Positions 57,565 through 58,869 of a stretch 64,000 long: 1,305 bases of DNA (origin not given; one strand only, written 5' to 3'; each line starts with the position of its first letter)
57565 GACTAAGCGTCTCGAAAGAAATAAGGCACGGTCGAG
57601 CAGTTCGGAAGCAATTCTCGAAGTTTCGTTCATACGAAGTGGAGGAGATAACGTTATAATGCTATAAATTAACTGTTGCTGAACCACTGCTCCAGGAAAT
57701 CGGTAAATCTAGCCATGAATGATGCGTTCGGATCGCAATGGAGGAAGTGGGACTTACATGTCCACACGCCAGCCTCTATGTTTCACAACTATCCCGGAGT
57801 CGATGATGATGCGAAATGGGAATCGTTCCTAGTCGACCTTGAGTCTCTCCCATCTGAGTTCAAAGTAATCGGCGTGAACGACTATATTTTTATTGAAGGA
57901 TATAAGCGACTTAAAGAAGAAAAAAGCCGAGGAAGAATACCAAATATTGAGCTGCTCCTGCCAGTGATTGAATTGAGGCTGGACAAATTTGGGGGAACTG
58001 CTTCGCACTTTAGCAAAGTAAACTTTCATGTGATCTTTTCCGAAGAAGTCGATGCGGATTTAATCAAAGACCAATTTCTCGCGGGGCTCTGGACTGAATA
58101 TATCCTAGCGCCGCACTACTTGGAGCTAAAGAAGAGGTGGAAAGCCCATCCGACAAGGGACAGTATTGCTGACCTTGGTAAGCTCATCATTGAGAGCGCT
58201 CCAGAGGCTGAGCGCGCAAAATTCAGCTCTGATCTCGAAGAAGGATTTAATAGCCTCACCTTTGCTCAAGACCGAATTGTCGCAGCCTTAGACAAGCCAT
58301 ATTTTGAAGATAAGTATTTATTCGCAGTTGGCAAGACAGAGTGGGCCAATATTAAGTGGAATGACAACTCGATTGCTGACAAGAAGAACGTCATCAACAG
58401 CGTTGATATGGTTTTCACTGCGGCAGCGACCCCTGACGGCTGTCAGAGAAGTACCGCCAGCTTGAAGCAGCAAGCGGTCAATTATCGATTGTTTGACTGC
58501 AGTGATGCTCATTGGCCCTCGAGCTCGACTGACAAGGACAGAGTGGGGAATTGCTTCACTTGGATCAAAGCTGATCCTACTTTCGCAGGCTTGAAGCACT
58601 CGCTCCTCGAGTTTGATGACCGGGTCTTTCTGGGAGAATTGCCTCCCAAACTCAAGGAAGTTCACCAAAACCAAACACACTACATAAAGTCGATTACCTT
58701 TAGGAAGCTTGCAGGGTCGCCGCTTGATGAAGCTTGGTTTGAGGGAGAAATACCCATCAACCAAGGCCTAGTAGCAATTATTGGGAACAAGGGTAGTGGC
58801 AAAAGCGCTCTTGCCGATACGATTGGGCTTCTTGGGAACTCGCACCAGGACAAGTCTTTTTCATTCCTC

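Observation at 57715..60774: Stand-alone PHP-phosphoesterase / Rad50-SbcC-like ATPase fusion on a compositionally foreign insert (candidate single-gene defence, Ppl-like or new variant)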

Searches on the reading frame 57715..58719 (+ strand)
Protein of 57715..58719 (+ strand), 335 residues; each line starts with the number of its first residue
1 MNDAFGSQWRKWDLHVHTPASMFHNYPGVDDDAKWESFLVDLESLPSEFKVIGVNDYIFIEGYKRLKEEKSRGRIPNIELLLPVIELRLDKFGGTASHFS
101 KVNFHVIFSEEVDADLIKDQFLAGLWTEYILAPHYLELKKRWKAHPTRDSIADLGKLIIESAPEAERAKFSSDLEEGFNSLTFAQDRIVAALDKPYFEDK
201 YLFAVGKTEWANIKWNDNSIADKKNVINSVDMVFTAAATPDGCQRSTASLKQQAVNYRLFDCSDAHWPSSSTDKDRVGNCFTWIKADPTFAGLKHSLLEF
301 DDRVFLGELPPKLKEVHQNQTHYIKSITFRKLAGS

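Call 59: search_protein_families(library=pfam, proteins=[window:57715-58719:+], max_evalue=10)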
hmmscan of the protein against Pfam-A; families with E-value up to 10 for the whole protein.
window:57715-58719:+ (335 aa): 0 families

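Call 65: predict_structure(alignment_id=A3)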
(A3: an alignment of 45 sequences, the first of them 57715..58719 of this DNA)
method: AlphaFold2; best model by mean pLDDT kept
length: 335 residues; sequences in the alignment: 45
mean_pLDDT: 89.4   pTM: 0.88
mean pLDDT of the five models: 89.4, 87.4, 87.3, 87.0, 86.2
residues with pLDDT >= 90: 239; 70-90: 65; 50-70: 26; < 50: 5
segments of 3 or more residues with pLDDT < 50: 96-99
pLDDT, mean of each block of 10 residues (from residue 1): 73 97 93 97 97 96 98 97 94 58 94 96 88 76 80 92 92 91 93 96 86 80 92 95 94 96 96 95 97 96 95 81 62 61
secondary structure, 60 per line:
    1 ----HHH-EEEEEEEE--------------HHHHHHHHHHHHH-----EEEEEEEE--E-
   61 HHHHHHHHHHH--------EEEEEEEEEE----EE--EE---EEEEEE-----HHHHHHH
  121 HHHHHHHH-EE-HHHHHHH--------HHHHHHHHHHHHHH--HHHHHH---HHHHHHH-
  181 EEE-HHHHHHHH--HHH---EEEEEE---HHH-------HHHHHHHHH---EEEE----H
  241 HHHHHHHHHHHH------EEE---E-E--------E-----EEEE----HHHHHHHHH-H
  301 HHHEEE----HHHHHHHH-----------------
elements in order: E9-16 H31-43 E49-56 H61-71 E80-89 E103-108 H114-128 H133-139 H148-161 H164-169 H173-179 E181-183 H185-192 E201-206 H220-228 E232-235 H240-252 E259-261 E282-285 H290-298 H300-303 E304-306 H311-318

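Call 66: search_protein_representatives(protein=window:57715-58719:+)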
Query: 335 residues. Proteins with E-value up to 0.001 (for the whole library): 2493; up to 1e-10: 1505; up to 1e-30: 422. The best 150 are listed.
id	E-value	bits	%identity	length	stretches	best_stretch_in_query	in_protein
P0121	6.3e-125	433.4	60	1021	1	1-335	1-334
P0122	1.5e-123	428.9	56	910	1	1-335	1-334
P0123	5.0e-123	427.1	55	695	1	4-333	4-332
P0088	8.9e-123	426.3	56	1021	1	1-333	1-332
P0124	6.8e-121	420.1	57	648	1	1-331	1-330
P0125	1.4e-119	415.8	55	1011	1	2-332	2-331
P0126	1.2e-118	412.7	55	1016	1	1-333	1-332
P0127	6.0e-118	410.4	58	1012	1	6-328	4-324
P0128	7.6e-118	410.1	55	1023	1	2-333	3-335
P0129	3.3e-117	408.0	55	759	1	1-329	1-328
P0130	5.4e-116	404.0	55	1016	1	2-335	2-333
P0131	3.3e-115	401.4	54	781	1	1-331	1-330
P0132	3.8e-115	401.2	56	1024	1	5-332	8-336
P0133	2.7e-112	391.8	54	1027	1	1-332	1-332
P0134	9.0e-112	390.1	52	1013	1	3-335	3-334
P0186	5.9e-98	344.7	51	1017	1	6-328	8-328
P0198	2.4e-96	339.4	49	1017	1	2-330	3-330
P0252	7.8e-89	314.7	47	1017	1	4-331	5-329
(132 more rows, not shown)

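Call 68: fold_search(model_id=the predicted structure, library=pdb)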
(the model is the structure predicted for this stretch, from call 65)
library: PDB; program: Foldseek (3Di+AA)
matches with E <= 10: 395; with E <= 0.001: 1
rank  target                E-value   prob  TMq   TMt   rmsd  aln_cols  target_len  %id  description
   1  9etk                  2.2e-05  1.00  0.40  0.46   9.8       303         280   12  Crystal structure of Vibrio cholerae RNase AM (released 2024-09-11)
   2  4iqj_B                4.4e-03  0.96  0.34  0.12   7.8       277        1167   10  Structure of PolIIIalpha-Tauc-DNA complex suggests an atomic model of the replisome (released 2013-03-13)
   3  4iqj_C                9.7e-03  0.96  0.35  0.12   7.4       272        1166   11  Structure of PolIIIalpha-Tauc-DNA complex suggests an atomic model of the replisome (released 2013-03-13)
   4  4iqj_A                3.5e-02  0.69  0.31  0.10  11.7       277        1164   12  Structure of PolIIIalpha-Tauc-DNA complex suggests an atomic model of the replisome (released 2013-03-13)
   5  3be7_C                5.6e-02  0.20  0.19  0.17  13.6       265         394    8  Crystal structure of Zn-dependent arginine carboxypeptidase (released 2007-11-27)
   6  7ebc_A                1.5e-01  0.06  0.13  0.09  20.5       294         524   12  Crystal structure of Isocitrate lyase-1 from Saccaromyces cervisiae (released 2021-06-23)
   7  3v9h_D                1.9e-01  0.07  0.13  0.10  18.4       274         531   11  Crystal structure of human 1-pyrroline-5-carboxylate dehydrogenase mutant S352A (released 2012-05-02)
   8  3v9h_A                2.0e-01  0.07  0.13  0.09  17.3       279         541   11  Crystal structure of human 1-pyrroline-5-carboxylate dehydrogenase mutant S352A (released 2012-05-02)
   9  4lem_F                2.4e-01  0.04  0.13  0.09  17.5       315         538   11  Crystal structure of the Delta-pyrroline-5-carboxylate dehydrogenase from Mycobacterium tuberculosis (released 2014-05-14)
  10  3v9h_C                2.5e-01  0.06  0.14  0.10  18.8       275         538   11  Crystal structure of human 1-pyrroline-5-carboxylate dehydrogenase mutant S352A (released 2012-05-02)
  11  3v9g_A                2.5e-01  0.06  0.13  0.09  17.3       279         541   11  Crystal structure of human 1-pyrroline-5-carboxylate dehydrogenase (released 2012-05-02)
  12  7ebc_C                2.5e-01  0.04  0.13  0.09  21.8       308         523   13  Crystal structure of Isocitrate lyase-1 from Saccaromyces cervisiae (released 2021-06-23)
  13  4lh1_B                3.2e-01  0.05  0.13  0.09  17.2       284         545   12  Structure of mouse 1-Pyrroline-5-Carboxylate Dehydrogenase (ALDH4A1) complexed with malonate (released 2013-08-28)
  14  3be7_B                4.1e-01  0.10  0.19  0.17  14.1       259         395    8  Crystal structure of Zn-dependent arginine carboxypeptidase (released 2007-11-27)
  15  4oe5_A                4.6e-01  0.04  0.13  0.10  17.6       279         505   12  Structure of Human ALDH4A1 Crystallized in Space Group P21 (released 2014-02-19)
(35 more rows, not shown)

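Call 94: fold_search(model_id=the predicted structure, library=viral)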
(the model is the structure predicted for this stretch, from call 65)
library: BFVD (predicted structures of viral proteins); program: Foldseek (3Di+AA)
matches with E <= 10: 176; with E <= 0.001: 1
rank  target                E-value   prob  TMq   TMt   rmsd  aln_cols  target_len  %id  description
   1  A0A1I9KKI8            4.4e-04  1.00  0.38  0.17  10.5       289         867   13  DNA polymerase III alpha subunit [Lactobacillus phage SA-C12]
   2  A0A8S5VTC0            1.2e-03  0.99  0.36  0.12  10.0       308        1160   10  (no name in the UniProt tables at hand)
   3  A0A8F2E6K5            2.7e-03  0.99  0.37  0.13   7.9       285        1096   10  DNA-directed DNA polymerase [Streptomyces phage TunaTartare]
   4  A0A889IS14            1.3e-02  0.95  0.37  0.13   7.4       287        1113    9  (no name in the UniProt tables at hand)
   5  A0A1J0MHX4            2.9e-02  0.77  0.35  0.26  21.8       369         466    8  DNA polymerase III alpha subunit [Pseudomonas phage PA5]
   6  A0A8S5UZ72            1.4e-01  0.12  0.24  0.15  15.1       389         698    9  Spherulation-specific family 4 [Siphoviridae sp. ctPNJ4]
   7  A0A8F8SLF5            2.5e-01  0.04  0.12  0.13  18.1       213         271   12  (no name in the UniProt tables at hand)
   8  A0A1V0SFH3            4.1e-01  0.03  0.11  0.08  18.8       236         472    7  Histidyl-tRNA synthetase [Hokovirus HKV1]
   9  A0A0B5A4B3            5.2e-01  0.07  0.13  0.22  14.4       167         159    9  Deoxycytidylate deaminase [Achromobacter phage JWX]
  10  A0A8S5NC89            7.0e-01  0.06  0.09  0.16  13.7        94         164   13  DNA ligase-like protein (Fragment) [Siphoviridae sp. ctzEj35]
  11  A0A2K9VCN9            8.9e-01  0.04  0.23  0.16  14.9       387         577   12  Glycosyl hydrolase [Lactobacillus phage Bacchae]
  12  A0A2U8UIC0            9.5e-01  0.05  0.07  0.20  15.9        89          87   13  (no name in the UniProt tables at hand)
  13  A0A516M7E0            1.2e+00  0.06  0.09  0.13  15.1       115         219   14  (no name in the UniProt tables at hand)
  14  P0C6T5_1              1.3e+00  0.02  0.13  0.05  15.7       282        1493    9  Replicase polyprotein 1a [Bat coronavirus HKU5]
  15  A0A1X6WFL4            1.4e+00  0.05  0.11  0.14  13.0       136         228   13  (no name in the UniProt tables at hand)
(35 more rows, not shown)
